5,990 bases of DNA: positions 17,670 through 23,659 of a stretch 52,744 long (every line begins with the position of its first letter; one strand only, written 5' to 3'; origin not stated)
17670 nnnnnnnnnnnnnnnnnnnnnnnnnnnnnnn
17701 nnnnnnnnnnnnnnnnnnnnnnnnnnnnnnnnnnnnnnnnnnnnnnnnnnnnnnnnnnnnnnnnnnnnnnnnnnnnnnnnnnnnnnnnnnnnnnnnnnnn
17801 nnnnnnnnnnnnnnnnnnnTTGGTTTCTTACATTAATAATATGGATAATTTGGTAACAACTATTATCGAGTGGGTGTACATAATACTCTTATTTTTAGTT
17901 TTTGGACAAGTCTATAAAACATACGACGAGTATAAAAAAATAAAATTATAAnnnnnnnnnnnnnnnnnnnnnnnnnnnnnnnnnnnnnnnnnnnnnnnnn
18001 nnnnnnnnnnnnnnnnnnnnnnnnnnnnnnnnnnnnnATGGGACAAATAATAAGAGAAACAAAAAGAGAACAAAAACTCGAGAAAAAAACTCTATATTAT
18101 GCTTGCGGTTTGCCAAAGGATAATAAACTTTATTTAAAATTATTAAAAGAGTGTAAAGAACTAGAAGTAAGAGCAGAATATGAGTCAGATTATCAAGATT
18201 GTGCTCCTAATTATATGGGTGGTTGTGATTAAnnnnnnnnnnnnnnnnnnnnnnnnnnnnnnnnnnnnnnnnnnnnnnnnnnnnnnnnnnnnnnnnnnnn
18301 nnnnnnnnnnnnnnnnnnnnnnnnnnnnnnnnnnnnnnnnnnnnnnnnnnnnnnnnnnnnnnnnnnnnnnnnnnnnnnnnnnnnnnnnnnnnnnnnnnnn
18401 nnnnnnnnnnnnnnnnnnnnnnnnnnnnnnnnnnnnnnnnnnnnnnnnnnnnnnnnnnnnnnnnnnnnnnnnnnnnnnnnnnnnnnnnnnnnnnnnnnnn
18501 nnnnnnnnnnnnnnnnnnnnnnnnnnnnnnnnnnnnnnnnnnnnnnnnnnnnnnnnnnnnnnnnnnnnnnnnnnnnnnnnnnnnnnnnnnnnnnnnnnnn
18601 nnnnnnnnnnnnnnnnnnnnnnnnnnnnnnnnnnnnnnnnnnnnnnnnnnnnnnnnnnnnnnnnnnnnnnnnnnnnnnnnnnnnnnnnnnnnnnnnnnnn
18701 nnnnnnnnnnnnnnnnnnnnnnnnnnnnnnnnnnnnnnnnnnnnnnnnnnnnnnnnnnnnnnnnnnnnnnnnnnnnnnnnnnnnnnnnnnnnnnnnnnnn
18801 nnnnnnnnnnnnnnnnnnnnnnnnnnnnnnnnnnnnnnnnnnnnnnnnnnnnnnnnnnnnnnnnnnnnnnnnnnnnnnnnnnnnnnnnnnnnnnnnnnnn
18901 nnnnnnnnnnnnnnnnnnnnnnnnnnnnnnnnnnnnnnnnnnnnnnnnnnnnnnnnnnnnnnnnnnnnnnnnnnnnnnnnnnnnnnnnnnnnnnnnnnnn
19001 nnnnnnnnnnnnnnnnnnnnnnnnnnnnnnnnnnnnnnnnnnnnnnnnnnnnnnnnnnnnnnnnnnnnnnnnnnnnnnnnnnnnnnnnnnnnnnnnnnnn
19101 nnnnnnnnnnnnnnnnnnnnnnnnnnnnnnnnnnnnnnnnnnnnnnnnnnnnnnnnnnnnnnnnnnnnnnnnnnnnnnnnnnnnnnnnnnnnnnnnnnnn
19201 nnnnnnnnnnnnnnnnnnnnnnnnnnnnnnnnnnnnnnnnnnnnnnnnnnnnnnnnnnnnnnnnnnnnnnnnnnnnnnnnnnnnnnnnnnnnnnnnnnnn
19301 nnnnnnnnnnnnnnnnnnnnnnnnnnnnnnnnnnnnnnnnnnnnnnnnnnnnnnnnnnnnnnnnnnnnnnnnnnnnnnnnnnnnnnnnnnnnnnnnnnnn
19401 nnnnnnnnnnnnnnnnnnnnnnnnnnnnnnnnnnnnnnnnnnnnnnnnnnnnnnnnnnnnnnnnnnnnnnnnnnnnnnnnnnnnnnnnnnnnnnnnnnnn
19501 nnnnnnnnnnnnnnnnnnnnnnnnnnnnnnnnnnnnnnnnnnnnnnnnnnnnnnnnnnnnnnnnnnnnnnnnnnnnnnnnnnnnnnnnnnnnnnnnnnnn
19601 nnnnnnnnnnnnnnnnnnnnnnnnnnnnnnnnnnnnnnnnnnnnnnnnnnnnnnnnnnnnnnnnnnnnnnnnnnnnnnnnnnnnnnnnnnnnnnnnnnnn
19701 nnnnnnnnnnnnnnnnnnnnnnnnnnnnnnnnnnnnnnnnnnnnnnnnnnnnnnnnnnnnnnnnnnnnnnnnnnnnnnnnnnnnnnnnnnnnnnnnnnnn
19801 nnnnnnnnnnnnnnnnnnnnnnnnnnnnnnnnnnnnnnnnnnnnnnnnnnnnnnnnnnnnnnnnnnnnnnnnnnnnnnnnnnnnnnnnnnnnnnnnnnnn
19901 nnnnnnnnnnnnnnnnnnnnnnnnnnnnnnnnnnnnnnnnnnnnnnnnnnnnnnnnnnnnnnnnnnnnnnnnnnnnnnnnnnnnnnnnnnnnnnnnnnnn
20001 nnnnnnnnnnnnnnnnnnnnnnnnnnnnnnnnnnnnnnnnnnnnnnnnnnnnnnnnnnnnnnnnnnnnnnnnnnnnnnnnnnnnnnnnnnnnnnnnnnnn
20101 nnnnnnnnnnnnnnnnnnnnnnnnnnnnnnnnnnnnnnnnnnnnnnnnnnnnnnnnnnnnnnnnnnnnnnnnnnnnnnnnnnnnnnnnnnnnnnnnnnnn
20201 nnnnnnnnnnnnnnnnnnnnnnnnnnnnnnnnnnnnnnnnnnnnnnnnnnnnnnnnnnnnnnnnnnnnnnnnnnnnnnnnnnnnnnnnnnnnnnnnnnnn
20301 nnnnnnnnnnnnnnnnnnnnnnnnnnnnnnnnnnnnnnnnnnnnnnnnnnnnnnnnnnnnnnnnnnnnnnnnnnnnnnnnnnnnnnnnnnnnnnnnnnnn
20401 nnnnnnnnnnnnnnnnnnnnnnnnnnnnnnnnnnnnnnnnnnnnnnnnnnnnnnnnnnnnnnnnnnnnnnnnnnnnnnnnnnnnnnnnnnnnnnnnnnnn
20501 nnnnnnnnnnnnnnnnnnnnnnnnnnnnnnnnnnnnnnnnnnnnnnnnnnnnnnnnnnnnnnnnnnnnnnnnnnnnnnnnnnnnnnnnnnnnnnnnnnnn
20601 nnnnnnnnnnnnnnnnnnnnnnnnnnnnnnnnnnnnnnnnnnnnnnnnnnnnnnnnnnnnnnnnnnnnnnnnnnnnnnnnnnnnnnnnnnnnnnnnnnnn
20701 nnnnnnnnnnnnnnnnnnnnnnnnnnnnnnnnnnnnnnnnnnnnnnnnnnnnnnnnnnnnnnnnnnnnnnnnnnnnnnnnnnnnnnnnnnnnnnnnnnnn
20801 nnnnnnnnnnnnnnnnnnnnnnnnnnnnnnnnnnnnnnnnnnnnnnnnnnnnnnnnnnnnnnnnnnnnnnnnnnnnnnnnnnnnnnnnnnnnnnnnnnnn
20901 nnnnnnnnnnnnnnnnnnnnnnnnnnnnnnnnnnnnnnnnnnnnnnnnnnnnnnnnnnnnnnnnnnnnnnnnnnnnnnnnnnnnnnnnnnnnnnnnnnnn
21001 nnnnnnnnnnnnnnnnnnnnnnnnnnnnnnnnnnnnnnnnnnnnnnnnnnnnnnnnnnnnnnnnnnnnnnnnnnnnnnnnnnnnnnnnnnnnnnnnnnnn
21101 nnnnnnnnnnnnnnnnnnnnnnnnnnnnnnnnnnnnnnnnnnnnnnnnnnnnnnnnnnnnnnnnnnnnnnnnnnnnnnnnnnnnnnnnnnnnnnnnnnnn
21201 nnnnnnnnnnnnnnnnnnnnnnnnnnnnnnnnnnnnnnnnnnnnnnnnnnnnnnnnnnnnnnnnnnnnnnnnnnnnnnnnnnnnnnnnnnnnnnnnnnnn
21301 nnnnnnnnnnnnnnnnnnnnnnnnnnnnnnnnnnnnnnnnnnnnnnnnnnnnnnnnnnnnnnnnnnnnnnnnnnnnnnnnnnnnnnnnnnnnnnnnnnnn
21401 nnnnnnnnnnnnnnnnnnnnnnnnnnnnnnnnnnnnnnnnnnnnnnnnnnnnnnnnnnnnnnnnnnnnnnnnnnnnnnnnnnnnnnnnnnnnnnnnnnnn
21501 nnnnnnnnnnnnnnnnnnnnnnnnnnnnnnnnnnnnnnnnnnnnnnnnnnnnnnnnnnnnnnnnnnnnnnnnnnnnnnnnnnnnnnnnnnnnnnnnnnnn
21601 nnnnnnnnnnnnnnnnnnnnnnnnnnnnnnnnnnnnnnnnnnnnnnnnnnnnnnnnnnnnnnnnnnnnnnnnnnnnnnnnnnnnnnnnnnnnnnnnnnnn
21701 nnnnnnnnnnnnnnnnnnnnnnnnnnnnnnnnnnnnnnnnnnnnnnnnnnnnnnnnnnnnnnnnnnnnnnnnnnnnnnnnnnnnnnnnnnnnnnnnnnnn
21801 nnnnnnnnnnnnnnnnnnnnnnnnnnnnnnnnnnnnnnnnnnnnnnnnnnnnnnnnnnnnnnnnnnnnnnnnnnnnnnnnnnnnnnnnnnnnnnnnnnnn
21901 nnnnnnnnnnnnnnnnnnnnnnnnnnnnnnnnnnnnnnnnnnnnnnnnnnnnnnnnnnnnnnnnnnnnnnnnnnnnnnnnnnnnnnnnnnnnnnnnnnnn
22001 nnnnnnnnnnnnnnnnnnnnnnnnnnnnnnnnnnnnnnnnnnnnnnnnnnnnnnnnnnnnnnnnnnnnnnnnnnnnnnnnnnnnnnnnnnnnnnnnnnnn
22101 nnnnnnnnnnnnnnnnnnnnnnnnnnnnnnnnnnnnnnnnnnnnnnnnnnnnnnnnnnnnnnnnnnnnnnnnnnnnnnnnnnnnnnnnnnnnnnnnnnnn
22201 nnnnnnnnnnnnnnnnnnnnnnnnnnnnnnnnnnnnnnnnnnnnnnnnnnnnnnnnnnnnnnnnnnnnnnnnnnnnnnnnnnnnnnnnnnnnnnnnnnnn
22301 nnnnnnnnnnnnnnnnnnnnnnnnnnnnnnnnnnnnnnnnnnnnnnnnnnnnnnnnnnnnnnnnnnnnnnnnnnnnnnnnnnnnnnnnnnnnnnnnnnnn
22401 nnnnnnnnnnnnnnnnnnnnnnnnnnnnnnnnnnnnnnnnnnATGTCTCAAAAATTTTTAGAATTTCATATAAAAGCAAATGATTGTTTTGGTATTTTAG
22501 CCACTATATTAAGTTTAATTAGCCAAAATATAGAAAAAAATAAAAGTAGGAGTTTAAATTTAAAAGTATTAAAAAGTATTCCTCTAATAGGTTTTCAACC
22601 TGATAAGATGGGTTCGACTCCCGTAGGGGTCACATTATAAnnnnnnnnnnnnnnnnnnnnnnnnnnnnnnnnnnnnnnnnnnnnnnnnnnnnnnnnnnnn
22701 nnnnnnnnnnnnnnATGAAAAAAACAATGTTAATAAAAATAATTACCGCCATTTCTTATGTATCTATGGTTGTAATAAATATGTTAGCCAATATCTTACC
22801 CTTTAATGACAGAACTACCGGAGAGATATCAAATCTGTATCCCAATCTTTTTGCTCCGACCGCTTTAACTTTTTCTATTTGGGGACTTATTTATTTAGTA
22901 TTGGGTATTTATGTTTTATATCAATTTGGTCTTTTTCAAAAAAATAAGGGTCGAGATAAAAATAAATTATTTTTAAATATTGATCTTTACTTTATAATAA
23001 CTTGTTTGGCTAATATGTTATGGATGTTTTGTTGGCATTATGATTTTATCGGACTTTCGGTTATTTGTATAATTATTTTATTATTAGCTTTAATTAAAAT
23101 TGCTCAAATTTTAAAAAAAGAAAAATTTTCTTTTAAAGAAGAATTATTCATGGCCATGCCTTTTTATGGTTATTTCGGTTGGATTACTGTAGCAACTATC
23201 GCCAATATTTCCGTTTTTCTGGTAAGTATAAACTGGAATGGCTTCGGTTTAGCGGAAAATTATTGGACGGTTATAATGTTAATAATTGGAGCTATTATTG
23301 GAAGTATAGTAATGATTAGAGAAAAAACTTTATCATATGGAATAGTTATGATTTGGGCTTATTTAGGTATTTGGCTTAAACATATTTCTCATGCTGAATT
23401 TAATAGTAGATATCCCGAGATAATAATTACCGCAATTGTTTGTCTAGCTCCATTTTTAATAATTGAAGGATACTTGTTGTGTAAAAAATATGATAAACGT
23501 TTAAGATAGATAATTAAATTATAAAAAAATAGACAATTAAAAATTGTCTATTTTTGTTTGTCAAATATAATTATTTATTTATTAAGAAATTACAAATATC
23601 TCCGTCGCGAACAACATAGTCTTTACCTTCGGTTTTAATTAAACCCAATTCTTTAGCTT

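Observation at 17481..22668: tRNA-Glu-inserted 5.0 kb island bounded by an exact 80-nt direct repeat but lacking any integrase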

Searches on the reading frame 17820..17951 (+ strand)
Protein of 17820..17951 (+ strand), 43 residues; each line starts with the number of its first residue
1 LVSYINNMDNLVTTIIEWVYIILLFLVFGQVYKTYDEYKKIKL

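Call 7: search_protein_families(library=pfam, proteins=[window:17820-17951:+], max_evalue=0.1)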
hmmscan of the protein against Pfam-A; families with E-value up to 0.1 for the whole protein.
window:17820-17951:+ (43 aa): 0 families

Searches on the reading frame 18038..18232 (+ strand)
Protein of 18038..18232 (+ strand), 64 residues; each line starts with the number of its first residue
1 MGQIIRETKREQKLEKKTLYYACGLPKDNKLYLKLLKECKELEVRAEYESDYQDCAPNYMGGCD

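Call 7: search_protein_families(library=pfam, proteins=[window:18038-18232:+], max_evalue=0.1)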
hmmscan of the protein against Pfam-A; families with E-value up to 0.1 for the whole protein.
window:18038-18232:+ (64 aa): 0 families

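Call 68: search_protein_families(library=padloc, max_evalue=0.001, proteins=[window:18038-18232:+])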
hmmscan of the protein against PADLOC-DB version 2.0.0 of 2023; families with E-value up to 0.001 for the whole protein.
window:18038-18232:+ (64 aa): 0 families

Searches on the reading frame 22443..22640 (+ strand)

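Call 7: search_protein_families(library=pfam, proteins=[window:22443-22640:+], max_evalue=0.1)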
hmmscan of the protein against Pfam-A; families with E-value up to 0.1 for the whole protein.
window:22443-22640:+ (65 aa): 1 family
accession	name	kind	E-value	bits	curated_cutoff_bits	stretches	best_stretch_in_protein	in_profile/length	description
PF19156.5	DUF5838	-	0.035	14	28.8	1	5-52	123-170/289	Family of unknown function (DUF5838)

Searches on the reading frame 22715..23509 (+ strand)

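Call 7: search_protein_families(library=pfam, proteins=[window:22715-23509:+], max_evalue=0.1)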
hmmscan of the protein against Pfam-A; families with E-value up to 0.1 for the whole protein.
window:22715-23509:+ (264 aa): 1 family
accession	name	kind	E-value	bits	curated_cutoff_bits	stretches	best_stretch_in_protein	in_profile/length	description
PF11446.13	DUF2897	-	0.093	13.1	25.2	1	182-202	4-24/54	Protein of unknown function (DUF2897)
